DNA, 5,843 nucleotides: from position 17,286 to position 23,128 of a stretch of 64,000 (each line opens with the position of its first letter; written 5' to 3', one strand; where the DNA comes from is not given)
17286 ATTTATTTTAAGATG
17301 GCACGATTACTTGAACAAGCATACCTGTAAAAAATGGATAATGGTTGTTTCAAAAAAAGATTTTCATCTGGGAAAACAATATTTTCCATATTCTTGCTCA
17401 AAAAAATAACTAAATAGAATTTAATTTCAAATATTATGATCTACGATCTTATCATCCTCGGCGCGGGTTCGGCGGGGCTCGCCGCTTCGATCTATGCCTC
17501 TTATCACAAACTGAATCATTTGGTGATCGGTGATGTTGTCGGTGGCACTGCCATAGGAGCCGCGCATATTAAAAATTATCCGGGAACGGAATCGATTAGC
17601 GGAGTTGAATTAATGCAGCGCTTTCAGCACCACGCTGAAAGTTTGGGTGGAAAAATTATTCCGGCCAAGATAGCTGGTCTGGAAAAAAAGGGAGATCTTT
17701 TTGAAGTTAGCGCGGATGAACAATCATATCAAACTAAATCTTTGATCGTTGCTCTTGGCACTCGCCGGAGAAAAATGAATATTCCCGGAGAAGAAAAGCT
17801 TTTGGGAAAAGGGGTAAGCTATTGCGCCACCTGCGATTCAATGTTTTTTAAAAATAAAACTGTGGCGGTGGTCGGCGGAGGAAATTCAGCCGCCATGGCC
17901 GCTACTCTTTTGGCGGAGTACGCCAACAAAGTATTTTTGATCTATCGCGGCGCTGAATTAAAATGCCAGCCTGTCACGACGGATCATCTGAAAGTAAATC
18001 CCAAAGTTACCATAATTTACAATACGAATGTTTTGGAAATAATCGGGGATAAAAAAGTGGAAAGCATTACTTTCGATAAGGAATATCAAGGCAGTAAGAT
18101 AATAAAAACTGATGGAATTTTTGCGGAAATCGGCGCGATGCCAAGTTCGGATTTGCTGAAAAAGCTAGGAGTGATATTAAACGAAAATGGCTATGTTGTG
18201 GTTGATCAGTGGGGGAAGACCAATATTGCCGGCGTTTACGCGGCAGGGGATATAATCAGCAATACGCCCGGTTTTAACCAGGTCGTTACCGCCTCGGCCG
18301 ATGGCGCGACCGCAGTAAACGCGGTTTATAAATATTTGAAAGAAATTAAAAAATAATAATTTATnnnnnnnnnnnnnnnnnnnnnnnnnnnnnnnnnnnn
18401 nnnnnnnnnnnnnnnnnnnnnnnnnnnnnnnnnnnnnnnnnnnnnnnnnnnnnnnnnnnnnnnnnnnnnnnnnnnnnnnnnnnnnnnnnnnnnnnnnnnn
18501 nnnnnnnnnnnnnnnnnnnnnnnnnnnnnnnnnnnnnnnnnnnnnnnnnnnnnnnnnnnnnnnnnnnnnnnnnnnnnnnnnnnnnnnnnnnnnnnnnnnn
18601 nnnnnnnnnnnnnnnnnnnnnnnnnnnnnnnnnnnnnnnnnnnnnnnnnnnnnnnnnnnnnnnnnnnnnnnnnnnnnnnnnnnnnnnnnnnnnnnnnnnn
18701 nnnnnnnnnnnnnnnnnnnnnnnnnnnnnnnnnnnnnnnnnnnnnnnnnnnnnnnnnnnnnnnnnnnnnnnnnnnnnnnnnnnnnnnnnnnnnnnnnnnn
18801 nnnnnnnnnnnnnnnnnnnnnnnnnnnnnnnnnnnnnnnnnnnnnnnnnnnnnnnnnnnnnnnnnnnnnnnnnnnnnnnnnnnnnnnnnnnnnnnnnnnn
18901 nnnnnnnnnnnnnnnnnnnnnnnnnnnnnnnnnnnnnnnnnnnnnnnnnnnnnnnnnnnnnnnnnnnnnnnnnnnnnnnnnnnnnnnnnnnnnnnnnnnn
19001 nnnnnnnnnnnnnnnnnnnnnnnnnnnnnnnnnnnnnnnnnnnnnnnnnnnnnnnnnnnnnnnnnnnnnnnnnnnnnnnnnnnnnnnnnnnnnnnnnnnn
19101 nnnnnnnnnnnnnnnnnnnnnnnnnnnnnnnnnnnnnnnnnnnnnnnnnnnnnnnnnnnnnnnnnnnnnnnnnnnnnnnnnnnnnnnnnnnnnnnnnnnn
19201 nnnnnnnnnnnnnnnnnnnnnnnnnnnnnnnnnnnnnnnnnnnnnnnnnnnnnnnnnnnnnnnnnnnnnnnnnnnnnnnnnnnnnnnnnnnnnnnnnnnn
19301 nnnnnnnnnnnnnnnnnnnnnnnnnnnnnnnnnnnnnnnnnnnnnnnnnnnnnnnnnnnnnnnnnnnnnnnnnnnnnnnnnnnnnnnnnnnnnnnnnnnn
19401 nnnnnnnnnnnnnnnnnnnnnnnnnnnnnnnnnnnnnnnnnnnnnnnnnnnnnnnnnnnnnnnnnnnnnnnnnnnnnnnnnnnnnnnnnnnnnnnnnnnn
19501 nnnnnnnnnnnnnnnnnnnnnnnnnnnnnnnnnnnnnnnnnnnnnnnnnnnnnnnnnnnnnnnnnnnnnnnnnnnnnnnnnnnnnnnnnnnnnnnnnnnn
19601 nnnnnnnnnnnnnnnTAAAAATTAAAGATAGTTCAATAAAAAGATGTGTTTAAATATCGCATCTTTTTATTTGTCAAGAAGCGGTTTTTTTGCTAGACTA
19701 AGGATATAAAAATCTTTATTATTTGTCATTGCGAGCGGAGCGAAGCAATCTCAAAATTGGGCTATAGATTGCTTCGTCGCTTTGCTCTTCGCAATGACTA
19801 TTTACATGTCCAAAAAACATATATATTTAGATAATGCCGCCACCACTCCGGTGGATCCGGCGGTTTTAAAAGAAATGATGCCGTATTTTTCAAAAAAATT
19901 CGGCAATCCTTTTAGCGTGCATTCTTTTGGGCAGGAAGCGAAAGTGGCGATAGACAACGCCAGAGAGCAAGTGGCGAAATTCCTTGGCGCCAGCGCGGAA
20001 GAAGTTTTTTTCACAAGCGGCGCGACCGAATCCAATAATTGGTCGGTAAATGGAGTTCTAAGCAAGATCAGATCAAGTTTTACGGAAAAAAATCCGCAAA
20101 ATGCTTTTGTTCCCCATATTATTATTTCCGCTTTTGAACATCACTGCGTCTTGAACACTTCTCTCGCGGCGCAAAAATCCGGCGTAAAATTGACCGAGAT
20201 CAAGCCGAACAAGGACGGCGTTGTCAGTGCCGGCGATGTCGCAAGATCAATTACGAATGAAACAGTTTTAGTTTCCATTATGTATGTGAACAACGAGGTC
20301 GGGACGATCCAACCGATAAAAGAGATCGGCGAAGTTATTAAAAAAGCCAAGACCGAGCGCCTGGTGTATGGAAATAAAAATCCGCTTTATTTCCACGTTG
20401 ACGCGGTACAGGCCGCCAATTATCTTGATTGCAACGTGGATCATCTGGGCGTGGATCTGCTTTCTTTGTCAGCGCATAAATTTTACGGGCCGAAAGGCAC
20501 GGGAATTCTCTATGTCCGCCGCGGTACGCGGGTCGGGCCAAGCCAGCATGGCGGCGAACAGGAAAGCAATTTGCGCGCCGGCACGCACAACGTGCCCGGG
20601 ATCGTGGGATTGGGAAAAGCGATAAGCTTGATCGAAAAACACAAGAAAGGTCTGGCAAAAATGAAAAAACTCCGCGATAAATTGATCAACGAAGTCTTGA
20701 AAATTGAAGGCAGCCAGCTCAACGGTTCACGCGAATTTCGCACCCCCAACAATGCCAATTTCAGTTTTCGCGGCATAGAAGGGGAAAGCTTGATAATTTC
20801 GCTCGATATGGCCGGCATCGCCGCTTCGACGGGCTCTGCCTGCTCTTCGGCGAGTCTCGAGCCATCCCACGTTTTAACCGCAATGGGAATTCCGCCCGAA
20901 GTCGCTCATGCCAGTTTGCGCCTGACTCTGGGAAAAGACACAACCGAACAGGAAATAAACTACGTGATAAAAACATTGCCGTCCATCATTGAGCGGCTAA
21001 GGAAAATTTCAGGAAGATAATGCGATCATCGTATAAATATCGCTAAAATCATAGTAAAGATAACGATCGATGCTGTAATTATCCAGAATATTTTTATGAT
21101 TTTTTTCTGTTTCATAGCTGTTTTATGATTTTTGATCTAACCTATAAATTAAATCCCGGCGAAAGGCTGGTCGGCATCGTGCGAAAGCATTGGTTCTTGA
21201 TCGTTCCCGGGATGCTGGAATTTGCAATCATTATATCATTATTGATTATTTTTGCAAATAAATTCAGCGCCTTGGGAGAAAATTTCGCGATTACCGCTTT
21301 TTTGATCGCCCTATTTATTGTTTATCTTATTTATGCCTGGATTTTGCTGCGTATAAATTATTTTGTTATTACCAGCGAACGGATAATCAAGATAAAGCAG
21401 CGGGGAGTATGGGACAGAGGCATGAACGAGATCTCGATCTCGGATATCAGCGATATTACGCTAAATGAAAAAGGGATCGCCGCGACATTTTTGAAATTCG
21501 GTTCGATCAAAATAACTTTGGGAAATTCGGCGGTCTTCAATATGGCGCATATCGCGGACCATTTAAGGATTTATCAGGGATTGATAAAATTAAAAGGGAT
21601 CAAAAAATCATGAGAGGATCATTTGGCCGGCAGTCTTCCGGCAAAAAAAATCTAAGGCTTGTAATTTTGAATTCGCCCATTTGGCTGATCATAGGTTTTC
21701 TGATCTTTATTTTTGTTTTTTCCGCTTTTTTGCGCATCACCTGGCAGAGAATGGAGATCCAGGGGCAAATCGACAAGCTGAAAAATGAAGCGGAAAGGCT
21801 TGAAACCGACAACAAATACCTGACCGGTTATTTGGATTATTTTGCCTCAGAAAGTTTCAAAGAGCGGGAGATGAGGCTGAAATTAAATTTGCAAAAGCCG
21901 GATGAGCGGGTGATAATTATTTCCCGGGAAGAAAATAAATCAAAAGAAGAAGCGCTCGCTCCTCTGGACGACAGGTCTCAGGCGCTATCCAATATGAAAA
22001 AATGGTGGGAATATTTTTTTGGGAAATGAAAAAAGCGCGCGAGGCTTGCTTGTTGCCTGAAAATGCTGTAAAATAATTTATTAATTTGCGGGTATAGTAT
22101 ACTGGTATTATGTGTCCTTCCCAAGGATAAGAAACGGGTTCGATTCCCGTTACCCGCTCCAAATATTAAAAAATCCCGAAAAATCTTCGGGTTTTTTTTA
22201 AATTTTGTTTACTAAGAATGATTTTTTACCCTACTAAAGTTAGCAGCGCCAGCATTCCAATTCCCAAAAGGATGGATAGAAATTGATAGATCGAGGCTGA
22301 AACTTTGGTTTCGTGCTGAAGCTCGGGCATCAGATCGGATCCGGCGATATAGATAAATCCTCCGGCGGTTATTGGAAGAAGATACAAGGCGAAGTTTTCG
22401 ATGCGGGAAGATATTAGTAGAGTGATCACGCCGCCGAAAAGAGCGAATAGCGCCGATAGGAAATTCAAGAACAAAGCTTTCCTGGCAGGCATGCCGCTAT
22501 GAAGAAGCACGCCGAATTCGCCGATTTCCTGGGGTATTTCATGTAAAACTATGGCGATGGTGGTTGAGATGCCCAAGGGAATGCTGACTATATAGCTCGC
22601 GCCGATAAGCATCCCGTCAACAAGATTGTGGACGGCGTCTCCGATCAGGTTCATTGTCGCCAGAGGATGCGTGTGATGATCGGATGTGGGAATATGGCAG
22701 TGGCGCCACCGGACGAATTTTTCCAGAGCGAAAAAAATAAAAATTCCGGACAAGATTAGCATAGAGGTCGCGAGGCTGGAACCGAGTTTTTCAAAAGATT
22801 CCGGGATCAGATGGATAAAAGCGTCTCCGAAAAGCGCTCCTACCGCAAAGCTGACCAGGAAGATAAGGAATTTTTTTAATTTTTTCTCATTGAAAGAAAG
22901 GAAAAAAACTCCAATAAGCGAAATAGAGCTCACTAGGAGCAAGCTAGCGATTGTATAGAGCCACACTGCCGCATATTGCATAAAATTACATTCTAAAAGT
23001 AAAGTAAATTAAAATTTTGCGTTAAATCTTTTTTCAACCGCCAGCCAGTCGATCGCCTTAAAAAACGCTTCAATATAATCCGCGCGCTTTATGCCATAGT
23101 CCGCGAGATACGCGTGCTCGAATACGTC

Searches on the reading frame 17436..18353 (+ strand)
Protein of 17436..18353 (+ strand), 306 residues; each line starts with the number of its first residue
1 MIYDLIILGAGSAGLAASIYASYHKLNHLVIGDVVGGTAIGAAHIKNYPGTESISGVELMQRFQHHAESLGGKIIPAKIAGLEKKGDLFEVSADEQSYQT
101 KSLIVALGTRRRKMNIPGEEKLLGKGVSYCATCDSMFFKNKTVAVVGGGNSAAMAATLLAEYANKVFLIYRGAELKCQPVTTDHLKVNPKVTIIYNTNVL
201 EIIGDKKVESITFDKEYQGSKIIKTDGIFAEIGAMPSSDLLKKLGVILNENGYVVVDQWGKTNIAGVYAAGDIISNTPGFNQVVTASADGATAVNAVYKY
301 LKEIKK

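Call 8: search_protein_families(library=ncbifam, proteins=[window:17436-18353:+], max_evalue=0.001)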
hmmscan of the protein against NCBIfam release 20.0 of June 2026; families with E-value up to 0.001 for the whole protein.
window:17436-18353:+ (306 aa): 53 families (the best 25 are shown)
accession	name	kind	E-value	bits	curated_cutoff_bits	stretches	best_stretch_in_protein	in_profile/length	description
TIGR01292.1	TRX_reduct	equivalog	1.7e-93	312.7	343.45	1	3-301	1-300/300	thioredoxin-disulfide reductase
TIGR03143.1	AhpF_homolog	hypoth_equivalog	5.8e-75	252.9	687.65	1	2-305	4-312/555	putative alkyl hydroperoxide reductase F subunit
TIGR03140.1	AhpF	equivalog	2.8e-63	214.2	502.9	1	3-301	213-512/515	alkyl hydroperoxide reductase subunit F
NF007614.0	PRK10262.1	equivalog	1.6e-42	145.8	644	1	4-303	8-316/321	thioredoxin-disulfide reductase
TIGR04018.1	Bthiol_YpdA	hypoth_equivalog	4.6e-25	88.1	339.9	1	79-276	93-291/316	YpdA family putative bacillithiol disulfide reductase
TIGR02053.1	MerA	equivalog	5.3e-20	71.8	454.45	1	88-298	118-330/465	mercury(II) reductase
TIGR01350.1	lipoamide_DH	equivalog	1.5e-19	70.1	408.8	1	91-299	121-331/461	dihydrolipoyl dehydrogenase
NF004776.0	PRK06116.1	equivalog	2.2e-18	66.5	480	1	89-276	121-307/450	glutathione-disulfide reductase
NF004945.0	PRK06292.2-3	equivalog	2.4e-16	59.7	494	1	90-275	120-306/457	dihydrolipoyl dehydrogenase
TIGR01424.1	gluta_reduc_2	equivalog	6.4e-16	58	606.05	1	89-274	120-303/446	glutathione-disulfide reductase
TIGR03385.1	CoA_CoA_reduc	equivalog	1.8e-15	56.6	578.8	1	95-276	97-285/439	CoA-disulfide reductase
TIGR01421.1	gluta_reduc_1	equivalog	1e-14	54.6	556.15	1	90-276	120-307/450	glutathione-disulfide reductase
NF004943.0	PRK06292.2-1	equivalog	5.4e-14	51.8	432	1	62-292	89-326/456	dihydrolipoyl dehydrogenase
NF009409.0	PRK12770.1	subfamily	1.8e-13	50.3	343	1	7-303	23-352/360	putative glutamate synthase subunit beta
NF040505.1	ArsO_flavin_mono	equivalog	2.7e-13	50.1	425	1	76-167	94-187/346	ArsO family NAD(P)H-dependent flavin-containing monooxygenase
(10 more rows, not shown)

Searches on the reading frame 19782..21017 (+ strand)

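Call 8: search_protein_families(library=ncbifam, proteins=[window:19782-21017:+], max_evalue=0.001)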
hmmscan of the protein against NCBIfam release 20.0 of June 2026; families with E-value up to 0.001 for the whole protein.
window:19782-21017:+ (412 aa): 18 families
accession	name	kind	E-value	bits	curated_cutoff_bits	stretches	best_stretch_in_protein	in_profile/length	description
TIGR03402.1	FeS_nifS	equivalog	3.5e-143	476.9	530.75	1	14-410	1-377/379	cysteine desulfurase NifS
TIGR02006.1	IscS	equivalog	1.9e-118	396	643.2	1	11-410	2-382/402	IscS subfamily cysteine desulfurase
NF010611.0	PRK14012.1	equivalog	2.4e-117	392.3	548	1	11-410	4-386/406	IscS subfamily cysteine desulfurase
TIGR03403.1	nifS_epsilon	equivalog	4e-108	361.6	587.7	1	14-410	1-380/382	NifS family cysteine desulfurase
TIGR03235.1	DNA_S_dndA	equivalog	3.9e-102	342.2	480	1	15-382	1-352/353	cysteine desulfurase DndA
NF002806.0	PRK02948.1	subfamily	1.4e-78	264.6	304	1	14-406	2-375/381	IscS subfamily cysteine desulfurase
TIGR01979.1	sufS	subfamily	1.4e-50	172.3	475.1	1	10-404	16-400/403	SufS family cysteine desulfurase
TIGR01977.1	am_tr_V_EF2568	hypoth_equivalog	1.1e-39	136.5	377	1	14-401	1-375/376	cysteine desulfurase family protein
NF041166.1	f2_encap_cargo1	exception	9.4e-36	124.1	800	1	11-357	244-589/623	family 2A encapsulin nanocompartment cargo protein cysteine desulfurase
NF006791.0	PRK09295.1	equivalog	1.1e-30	107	661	1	13-357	24-367/406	cysteine desulfurase SufS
NF008126.0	PRK10874.1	equivalog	1.8e-27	96.5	607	1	9-360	16-364/401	cysteine desulfurase CsdA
TIGR03392.1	FeS_syn_CsdA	equivalog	9.9e-27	94.1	493.6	1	9-360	13-361/398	cysteine desulfurase CsdA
NF040779.1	Sec_lyase_SclA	exception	3.8e-21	75.4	525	1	14-403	1-377/378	selenocysteine lyase SclA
TIGR01976.1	am_tr_V_VC1184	hypoth_equivalog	4.6e-21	75.6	352.35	1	11-303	17-292/401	cysteine desulfurase-like protein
NF051467.1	peri_mod_PvdN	equivalog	4.2e-11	42.1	650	1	42-247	82-279/425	pyoverdine-tailoring periplasmic protein PvdN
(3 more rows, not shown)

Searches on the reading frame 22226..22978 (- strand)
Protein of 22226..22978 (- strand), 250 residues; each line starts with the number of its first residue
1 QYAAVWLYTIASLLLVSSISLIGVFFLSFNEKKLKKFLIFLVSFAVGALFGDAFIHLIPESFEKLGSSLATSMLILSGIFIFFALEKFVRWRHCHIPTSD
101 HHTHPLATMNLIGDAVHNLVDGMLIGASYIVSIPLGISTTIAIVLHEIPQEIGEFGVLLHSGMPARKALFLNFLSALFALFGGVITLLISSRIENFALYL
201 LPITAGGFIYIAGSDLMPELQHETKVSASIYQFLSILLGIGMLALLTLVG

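Call 8: search_protein_families(library=ncbifam, proteins=[window:22226-22978:-], max_evalue=0.001)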
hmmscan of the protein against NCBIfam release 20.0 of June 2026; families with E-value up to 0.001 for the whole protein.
window:22226-22978:- (250 aa): 2 families
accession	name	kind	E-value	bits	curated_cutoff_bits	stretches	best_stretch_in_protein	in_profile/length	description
NF003243.0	PRK04201.1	equivalog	9e-15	54.6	252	1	15-245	14-260/266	zinc transporter ZupT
TIGR00820.1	zip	subfamily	0.00077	18.7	231.15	1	7-69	20-84/324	ZIP zinc/iron transport family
